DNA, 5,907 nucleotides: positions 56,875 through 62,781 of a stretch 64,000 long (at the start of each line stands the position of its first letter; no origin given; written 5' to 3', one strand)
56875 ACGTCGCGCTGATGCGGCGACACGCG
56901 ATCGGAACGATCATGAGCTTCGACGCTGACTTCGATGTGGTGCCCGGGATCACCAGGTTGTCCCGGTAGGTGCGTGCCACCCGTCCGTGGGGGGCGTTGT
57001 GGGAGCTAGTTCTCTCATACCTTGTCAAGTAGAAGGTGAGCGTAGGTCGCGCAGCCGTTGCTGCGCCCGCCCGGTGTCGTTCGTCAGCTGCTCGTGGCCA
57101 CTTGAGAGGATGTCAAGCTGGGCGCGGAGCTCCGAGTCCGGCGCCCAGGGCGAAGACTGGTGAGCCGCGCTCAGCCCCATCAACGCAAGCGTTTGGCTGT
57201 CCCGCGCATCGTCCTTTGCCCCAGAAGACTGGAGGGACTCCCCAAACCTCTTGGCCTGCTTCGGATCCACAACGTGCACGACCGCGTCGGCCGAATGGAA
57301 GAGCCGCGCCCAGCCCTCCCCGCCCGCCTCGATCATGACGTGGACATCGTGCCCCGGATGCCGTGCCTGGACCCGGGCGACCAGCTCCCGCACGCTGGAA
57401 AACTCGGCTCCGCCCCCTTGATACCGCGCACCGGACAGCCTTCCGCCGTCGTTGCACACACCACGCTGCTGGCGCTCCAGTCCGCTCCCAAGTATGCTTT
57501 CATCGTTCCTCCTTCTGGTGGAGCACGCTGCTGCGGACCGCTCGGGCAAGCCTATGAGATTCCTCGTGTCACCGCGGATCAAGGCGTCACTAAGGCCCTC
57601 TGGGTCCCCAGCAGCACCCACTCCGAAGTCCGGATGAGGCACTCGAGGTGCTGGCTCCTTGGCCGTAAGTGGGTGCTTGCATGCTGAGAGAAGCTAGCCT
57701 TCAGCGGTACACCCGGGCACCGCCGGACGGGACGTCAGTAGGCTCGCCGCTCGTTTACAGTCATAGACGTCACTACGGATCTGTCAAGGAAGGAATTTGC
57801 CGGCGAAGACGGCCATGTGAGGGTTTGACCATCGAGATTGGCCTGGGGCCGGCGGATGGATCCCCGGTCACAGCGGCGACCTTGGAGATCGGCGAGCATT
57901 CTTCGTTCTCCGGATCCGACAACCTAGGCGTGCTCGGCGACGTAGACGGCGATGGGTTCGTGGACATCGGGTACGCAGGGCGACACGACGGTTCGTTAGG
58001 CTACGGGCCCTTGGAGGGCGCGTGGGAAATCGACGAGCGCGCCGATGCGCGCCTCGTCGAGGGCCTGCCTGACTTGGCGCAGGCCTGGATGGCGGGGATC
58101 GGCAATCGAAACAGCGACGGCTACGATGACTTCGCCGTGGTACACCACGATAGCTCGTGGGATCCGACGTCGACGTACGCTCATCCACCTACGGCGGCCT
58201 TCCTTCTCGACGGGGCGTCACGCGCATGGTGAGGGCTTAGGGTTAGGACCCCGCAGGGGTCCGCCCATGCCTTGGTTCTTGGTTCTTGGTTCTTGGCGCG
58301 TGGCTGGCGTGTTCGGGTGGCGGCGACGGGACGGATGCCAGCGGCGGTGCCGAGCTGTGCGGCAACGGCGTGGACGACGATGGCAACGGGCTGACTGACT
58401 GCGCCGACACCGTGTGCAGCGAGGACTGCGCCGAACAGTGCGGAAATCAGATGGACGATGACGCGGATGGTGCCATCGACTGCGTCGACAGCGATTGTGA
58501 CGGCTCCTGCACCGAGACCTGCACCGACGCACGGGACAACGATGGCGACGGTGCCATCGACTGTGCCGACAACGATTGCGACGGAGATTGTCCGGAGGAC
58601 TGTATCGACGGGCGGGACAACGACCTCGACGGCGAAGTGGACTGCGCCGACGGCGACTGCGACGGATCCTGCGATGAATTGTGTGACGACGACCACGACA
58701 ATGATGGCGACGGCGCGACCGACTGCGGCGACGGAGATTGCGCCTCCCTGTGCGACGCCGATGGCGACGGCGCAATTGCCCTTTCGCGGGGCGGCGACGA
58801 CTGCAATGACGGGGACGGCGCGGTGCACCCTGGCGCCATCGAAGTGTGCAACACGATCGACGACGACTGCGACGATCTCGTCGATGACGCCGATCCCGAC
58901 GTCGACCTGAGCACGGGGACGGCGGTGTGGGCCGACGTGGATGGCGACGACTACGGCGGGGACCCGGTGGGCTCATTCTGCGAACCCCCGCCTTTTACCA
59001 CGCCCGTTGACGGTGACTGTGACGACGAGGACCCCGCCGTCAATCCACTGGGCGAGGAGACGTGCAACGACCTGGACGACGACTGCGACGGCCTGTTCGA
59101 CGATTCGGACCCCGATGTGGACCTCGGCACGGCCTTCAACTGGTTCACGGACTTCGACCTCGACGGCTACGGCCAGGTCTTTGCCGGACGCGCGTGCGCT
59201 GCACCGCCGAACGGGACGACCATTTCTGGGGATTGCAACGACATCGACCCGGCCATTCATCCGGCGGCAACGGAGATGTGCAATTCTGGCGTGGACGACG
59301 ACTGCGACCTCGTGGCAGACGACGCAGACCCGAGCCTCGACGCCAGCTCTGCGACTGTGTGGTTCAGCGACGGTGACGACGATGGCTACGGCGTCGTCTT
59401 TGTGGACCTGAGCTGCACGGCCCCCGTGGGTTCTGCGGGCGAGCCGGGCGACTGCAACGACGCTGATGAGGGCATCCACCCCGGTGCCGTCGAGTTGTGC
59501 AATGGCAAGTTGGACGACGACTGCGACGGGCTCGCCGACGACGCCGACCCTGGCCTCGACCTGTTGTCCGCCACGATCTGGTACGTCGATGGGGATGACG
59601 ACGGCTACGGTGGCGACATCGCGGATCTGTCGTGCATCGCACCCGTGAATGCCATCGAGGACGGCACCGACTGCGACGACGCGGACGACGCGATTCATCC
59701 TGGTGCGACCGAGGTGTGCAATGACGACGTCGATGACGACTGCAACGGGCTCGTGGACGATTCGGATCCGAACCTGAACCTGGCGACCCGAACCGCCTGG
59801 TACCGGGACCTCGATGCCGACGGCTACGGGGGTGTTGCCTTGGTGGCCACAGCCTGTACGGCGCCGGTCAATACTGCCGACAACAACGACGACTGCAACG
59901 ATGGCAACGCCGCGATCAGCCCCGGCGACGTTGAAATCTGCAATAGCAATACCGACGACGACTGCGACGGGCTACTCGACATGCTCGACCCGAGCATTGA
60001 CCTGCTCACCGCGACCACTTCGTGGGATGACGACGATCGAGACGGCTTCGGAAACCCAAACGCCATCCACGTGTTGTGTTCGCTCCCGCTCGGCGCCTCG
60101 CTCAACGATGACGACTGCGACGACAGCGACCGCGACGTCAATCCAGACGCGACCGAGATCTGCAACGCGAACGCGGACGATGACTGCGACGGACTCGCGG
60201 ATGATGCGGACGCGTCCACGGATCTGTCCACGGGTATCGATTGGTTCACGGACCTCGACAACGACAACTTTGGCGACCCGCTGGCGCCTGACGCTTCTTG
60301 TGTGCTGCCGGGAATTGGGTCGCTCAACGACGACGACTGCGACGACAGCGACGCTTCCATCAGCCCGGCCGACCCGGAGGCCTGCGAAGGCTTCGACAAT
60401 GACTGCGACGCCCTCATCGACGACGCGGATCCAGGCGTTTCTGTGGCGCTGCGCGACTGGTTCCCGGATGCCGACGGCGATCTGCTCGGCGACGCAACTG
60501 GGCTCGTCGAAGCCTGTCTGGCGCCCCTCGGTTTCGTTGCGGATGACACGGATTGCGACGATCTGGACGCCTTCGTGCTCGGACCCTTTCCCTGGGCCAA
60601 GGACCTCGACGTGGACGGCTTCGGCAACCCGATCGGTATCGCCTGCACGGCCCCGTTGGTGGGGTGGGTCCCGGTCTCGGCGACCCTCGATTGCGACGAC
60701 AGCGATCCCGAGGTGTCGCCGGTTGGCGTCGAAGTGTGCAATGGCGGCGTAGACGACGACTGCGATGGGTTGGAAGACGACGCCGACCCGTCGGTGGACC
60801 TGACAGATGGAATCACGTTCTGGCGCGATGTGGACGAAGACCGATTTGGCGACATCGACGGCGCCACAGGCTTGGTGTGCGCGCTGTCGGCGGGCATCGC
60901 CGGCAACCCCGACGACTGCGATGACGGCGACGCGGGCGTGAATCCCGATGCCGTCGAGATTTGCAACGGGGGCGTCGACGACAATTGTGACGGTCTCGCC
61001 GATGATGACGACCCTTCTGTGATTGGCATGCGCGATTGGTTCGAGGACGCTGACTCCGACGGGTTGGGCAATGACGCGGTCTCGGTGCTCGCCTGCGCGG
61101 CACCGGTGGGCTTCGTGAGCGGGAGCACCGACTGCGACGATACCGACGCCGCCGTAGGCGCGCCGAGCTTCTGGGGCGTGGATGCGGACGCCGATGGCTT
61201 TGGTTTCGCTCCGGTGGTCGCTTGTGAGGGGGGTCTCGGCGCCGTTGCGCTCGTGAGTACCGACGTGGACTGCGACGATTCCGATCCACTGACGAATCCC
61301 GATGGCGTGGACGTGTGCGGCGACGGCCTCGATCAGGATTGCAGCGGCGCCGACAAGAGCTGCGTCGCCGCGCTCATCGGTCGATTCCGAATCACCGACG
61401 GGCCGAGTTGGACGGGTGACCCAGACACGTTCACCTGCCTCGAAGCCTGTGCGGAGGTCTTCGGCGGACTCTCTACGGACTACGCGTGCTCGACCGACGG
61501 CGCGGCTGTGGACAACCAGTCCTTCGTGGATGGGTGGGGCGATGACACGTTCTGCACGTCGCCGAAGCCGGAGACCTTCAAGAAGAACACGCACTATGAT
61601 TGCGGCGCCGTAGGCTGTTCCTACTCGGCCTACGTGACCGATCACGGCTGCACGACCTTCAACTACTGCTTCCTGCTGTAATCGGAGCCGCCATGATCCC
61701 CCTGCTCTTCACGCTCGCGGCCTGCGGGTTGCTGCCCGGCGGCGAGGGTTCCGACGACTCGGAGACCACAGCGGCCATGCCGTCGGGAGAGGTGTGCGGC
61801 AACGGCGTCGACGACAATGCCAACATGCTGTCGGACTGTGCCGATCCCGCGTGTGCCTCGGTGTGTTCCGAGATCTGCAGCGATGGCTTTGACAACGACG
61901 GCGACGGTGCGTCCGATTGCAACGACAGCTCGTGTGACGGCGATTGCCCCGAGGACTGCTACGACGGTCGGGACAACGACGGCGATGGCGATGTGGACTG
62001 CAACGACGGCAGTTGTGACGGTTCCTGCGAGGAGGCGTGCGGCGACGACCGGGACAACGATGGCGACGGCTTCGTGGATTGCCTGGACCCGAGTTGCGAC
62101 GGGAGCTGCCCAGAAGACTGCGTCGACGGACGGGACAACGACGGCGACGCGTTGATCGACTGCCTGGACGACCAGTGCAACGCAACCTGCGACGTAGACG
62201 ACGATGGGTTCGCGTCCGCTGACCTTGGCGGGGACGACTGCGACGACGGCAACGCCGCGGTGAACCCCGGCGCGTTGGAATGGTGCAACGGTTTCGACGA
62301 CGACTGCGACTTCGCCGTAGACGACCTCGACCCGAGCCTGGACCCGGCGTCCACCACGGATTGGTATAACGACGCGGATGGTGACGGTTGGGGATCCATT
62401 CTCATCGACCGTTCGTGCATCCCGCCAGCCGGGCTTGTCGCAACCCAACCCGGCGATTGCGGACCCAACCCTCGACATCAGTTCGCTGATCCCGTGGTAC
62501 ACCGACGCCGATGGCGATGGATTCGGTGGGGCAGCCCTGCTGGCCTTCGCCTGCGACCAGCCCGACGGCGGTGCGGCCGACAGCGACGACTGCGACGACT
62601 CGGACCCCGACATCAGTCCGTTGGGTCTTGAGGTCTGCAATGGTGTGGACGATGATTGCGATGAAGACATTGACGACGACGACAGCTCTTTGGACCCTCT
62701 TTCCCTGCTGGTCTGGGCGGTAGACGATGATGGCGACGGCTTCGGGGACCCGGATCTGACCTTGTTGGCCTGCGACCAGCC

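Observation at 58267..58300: A heptanucleotide repeat (CTTGGTT x3.7) puts the only ATG of a 1131-aa lipoprotein gene out of frame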

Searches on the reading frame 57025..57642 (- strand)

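Call 44: search_protein_families(library=pfam, proteins=[window:57025-57642:-], max_evalue=0.001)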
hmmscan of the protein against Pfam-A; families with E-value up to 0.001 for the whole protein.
window:57025-57642:- (205 aa): 1 family
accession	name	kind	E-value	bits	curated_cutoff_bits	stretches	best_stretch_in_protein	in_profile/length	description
PF01548.23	DEDD_Tnp_IS110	-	1.3e-14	54.7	29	1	83-199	33-148/155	Transposase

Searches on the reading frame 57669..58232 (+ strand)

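Call 8: search_protein_families(library=pfam, proteins=[window:57669-58232:+], max_evalue=0.01)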
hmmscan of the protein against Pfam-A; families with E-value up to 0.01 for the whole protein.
window:57669-58232:+ (187 aa): 1 family
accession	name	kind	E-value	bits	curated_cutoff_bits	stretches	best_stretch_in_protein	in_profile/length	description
PF13517.12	FG-GAP_3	-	0.0055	17.7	26.9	0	87-100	46-59/61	FG-GAP-like repeat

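Call 51: search_protein_families(library=ncbifam, proteins=[window:57669-58232:+], max_evalue=0.001)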
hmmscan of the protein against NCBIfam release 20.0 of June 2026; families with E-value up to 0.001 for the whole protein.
window:57669-58232:+ (187 aa): 0 families

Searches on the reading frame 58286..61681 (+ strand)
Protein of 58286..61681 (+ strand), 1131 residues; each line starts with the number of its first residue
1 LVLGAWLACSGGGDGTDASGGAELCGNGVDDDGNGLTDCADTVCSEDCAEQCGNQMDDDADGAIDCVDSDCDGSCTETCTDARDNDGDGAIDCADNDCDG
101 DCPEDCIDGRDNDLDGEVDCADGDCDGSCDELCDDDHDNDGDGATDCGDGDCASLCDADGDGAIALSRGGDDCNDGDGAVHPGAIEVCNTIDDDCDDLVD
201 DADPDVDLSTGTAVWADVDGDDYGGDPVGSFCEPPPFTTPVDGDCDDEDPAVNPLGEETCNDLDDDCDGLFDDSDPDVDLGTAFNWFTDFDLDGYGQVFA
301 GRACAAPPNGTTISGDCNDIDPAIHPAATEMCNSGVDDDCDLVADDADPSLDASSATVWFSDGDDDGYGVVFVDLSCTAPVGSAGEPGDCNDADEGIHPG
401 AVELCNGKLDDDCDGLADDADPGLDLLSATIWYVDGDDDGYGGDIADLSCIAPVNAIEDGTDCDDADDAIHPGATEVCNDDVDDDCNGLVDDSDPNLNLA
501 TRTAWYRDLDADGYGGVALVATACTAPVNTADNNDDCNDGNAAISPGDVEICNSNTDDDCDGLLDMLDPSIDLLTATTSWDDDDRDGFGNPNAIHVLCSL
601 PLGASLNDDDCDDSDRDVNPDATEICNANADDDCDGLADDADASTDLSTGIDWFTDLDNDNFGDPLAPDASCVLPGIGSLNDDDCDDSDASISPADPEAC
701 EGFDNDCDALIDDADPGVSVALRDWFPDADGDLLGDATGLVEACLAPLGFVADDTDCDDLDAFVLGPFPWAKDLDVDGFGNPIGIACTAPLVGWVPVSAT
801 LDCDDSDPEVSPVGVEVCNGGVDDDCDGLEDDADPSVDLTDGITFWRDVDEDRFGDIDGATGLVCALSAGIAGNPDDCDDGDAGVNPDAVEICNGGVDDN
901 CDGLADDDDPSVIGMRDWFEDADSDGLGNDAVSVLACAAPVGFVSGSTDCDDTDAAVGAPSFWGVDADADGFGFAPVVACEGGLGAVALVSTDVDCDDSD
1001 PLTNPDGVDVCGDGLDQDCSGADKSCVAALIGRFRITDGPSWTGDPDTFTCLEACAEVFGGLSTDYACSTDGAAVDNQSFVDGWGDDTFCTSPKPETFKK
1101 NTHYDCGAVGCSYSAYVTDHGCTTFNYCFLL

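Call 8: search_protein_families(library=pfam, proteins=[window:58286-61681:+], max_evalue=0.01)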
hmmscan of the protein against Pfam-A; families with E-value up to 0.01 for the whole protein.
window:58286-61681:+ (1131 aa): 1 family
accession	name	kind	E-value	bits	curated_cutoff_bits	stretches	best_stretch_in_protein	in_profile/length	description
PF11617.13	Cu-binding_MopE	-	2e-55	185.1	27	11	462-492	1-30/30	Putative metal-binding motif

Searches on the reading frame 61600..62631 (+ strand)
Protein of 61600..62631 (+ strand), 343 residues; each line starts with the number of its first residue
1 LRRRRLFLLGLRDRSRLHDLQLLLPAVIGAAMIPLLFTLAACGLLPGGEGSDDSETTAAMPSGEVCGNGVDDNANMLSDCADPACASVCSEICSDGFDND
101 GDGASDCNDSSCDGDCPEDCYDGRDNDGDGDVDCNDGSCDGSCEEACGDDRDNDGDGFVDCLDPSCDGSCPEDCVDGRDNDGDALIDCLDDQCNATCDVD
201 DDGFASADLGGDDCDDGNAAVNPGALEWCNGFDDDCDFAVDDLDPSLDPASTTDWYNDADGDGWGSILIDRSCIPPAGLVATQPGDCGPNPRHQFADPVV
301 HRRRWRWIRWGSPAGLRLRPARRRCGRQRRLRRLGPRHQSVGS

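Call 8: search_protein_families(library=pfam, proteins=[window:61600-62631:+], max_evalue=0.01)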
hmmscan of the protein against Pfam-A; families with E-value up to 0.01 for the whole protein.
window:61600-62631:+ (343 aa): 1 family
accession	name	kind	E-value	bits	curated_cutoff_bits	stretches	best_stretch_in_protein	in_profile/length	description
PF11617.13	Cu-binding_MopE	-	4.3e-09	36.9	27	1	213-242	1-30/30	Putative metal-binding motif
